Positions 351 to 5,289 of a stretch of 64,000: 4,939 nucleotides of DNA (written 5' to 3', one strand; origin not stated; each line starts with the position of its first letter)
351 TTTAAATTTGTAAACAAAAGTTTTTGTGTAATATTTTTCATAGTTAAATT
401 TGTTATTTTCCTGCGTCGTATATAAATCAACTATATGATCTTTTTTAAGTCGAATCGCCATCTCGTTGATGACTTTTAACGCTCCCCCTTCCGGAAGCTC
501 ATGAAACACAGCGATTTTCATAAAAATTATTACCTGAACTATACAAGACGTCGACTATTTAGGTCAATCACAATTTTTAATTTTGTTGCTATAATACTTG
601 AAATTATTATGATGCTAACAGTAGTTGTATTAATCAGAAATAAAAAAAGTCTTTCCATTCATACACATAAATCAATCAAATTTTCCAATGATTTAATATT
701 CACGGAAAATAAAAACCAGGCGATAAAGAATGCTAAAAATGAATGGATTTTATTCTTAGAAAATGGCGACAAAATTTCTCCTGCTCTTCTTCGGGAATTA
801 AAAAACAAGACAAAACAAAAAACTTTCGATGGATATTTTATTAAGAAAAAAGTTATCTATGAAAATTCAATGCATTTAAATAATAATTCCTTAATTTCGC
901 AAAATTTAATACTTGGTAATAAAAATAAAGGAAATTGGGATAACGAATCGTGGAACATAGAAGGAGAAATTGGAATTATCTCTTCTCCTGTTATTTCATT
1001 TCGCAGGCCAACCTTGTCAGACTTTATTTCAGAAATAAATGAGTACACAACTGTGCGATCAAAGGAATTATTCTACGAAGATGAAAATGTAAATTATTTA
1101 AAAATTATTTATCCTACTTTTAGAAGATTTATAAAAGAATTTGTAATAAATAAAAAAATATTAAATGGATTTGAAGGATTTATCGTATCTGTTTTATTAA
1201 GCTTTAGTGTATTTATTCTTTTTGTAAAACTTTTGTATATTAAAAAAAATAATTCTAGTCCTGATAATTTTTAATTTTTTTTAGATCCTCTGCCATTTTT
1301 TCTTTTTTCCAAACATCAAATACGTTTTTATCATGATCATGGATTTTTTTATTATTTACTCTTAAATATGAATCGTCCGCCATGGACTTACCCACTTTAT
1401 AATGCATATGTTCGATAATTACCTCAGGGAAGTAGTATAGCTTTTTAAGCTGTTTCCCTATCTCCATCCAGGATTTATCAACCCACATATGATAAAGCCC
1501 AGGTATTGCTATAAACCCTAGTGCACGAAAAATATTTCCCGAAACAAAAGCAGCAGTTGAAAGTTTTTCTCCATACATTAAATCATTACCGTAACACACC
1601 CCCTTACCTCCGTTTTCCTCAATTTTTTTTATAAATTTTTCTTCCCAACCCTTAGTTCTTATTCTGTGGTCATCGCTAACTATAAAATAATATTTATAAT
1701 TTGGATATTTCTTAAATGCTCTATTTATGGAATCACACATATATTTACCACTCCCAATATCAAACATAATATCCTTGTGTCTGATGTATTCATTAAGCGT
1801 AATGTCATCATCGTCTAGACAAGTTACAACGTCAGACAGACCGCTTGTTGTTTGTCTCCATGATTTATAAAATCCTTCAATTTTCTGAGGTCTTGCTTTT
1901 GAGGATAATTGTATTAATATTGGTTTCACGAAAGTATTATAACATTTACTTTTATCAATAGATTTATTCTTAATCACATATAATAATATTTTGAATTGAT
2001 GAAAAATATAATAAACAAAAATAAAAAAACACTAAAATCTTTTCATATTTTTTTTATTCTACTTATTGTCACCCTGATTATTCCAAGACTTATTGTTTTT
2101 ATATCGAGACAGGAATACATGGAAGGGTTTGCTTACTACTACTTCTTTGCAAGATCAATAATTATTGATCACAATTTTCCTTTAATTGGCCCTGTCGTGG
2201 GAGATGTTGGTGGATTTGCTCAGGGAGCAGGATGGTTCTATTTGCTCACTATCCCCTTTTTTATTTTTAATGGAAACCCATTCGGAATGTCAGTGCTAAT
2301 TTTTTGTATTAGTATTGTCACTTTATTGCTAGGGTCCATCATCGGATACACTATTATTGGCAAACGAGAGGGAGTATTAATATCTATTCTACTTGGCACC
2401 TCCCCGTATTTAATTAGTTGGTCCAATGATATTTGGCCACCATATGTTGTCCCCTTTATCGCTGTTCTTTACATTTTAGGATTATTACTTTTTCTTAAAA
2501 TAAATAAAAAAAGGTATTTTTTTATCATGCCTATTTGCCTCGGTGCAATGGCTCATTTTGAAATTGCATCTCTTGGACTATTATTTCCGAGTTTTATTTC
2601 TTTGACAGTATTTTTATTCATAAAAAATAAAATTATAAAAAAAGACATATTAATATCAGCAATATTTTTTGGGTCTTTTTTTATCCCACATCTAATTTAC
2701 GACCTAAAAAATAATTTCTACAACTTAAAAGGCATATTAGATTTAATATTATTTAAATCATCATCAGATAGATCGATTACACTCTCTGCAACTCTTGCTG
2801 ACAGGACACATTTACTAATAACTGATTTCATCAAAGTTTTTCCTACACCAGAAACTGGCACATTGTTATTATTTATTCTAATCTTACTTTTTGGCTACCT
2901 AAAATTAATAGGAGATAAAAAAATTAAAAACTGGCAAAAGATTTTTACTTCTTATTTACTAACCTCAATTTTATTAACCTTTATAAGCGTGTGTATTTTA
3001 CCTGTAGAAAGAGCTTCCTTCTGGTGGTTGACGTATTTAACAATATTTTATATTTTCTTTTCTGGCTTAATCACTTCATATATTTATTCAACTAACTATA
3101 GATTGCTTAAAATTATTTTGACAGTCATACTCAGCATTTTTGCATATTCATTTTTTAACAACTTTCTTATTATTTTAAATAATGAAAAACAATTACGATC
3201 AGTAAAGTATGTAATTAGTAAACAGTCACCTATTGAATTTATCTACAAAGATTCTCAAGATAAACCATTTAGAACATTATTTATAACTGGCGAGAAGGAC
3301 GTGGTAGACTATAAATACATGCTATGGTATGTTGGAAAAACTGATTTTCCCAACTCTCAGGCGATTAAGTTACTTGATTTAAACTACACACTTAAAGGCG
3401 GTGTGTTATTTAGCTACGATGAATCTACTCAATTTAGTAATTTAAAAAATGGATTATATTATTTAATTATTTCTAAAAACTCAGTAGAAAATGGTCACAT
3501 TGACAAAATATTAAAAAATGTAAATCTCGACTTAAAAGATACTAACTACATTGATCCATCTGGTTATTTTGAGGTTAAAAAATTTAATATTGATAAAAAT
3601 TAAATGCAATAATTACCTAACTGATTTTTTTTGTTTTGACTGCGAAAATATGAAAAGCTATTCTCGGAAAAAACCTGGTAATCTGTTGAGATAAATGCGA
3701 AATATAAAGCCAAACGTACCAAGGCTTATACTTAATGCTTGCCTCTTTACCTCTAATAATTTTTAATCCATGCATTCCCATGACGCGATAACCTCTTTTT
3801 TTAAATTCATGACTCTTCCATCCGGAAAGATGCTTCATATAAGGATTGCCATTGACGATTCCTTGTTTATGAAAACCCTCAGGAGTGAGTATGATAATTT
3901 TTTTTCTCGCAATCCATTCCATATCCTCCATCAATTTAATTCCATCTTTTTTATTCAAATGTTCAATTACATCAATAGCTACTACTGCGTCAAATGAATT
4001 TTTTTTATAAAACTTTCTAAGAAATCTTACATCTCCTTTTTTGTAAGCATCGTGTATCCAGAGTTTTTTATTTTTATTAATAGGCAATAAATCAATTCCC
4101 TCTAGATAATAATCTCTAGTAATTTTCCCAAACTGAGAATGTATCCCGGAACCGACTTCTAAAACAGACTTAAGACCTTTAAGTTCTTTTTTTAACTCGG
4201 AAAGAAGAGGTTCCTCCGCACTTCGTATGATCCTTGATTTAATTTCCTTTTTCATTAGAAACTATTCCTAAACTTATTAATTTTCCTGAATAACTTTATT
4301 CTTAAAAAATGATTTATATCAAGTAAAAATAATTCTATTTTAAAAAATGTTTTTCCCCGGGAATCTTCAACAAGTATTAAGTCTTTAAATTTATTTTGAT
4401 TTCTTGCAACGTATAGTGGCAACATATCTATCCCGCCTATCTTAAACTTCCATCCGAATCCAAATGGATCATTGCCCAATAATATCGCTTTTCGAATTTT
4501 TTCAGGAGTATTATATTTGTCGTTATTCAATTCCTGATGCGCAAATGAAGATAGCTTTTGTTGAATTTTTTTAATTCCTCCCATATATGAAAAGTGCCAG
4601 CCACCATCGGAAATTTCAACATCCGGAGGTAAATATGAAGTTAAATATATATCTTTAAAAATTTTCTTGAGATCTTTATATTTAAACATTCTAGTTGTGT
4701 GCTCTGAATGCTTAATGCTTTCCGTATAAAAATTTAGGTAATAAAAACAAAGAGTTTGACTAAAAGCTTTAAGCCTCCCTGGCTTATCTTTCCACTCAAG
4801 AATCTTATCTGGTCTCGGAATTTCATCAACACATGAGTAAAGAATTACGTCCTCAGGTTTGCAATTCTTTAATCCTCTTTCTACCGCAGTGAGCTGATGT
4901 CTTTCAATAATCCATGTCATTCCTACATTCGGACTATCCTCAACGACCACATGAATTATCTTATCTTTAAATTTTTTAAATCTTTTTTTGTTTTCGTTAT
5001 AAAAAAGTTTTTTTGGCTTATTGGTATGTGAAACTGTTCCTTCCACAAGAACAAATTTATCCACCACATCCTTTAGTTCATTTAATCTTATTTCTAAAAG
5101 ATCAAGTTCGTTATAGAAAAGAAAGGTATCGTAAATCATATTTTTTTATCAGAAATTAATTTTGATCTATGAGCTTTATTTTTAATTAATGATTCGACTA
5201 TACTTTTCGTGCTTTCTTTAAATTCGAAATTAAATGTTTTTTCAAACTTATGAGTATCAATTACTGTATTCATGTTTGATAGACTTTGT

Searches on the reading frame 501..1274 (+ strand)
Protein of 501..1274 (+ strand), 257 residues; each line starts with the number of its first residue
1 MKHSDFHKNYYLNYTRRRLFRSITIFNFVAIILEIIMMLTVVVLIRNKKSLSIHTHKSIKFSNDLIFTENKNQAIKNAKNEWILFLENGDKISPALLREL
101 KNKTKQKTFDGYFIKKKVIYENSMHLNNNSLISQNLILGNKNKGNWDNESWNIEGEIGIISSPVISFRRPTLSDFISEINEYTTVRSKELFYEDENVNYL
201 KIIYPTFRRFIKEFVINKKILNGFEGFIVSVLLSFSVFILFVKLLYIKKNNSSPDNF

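Call 5: search_protein_families(library=pfam, proteins=[window:501-1274:+])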
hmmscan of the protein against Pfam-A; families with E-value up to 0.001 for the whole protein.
window:501-1274:+ (257 aa): 0 families

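Call 51: find_encoding_contigs(protein=window:609-1274:+, flank=10000, max_places=2)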
Protein window:609-1274:+ (221 aa): 3 contigs read that carry it; 1 place shown.
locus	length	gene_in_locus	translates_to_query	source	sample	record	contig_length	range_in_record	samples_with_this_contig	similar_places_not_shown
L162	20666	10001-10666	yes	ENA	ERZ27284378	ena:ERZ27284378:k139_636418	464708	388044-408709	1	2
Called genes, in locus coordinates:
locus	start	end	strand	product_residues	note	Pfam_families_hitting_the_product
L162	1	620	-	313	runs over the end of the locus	PF13403:Hint_2 (weak)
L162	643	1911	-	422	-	PF02624:YcaO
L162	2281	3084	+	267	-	PF12733:Cadherin-like (faint), PF09136:Glucodextran_B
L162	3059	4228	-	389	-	PF04932:Wzy_C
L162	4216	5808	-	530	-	PF13231:PMT_2, PF26626:DUF8201 (weak), PF11028:TMEM260_N (weak)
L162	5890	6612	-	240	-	PF13489:Methyltransf_23, PF13847:Methyltransf_31 (weak), PF08241:Methyltransf_11, PF08242:Methyltransf_12, PF13649:Methyltransf_25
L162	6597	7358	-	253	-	PF00535:Glycos_transf_2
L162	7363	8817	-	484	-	PF13231:PMT_2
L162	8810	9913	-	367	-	PF13439:Glyco_transf_4, PF00534:Glycos_transf_1, PF13524:Glyco_trans_1_2, PF13692:Glyco_trans_1_4, PF20706:GT4-conflict (weak)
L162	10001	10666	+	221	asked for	-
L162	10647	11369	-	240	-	-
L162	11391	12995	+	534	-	-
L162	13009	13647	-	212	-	-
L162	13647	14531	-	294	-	PF04724:Glyco_transf_17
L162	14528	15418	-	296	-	PF01370:Epimerase, PF04321:RmlD_sub_bind (weak), PF16363:GDP_Man_Dehyd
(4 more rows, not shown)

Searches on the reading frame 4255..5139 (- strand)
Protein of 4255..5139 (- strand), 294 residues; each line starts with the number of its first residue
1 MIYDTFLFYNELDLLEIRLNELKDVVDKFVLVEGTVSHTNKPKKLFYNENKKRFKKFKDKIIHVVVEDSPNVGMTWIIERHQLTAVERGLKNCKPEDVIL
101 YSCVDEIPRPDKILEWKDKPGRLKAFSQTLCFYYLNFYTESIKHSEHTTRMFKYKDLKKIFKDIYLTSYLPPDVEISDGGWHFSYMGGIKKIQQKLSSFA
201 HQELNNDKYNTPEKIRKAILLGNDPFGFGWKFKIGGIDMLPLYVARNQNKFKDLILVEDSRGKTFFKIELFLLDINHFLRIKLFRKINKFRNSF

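Call 5: search_protein_families(library=pfam, proteins=[window:4255-5139:-])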
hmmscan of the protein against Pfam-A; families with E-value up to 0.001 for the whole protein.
window:4255-5139:- (294 aa): 1 family
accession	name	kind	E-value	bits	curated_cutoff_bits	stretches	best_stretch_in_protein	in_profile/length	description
PF04724.18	Glyco_transf_17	-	5.3e-30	105.1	26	1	2-226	75-298/348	Glycosyltransferase family 17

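Call 80: search_protein_families(library=ncbifam, proteins=[window:4255-5139:-], max_evalue=0.00001)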
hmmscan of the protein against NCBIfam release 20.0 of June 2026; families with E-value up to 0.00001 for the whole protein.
window:4255-5139:- (294 aa): 0 families
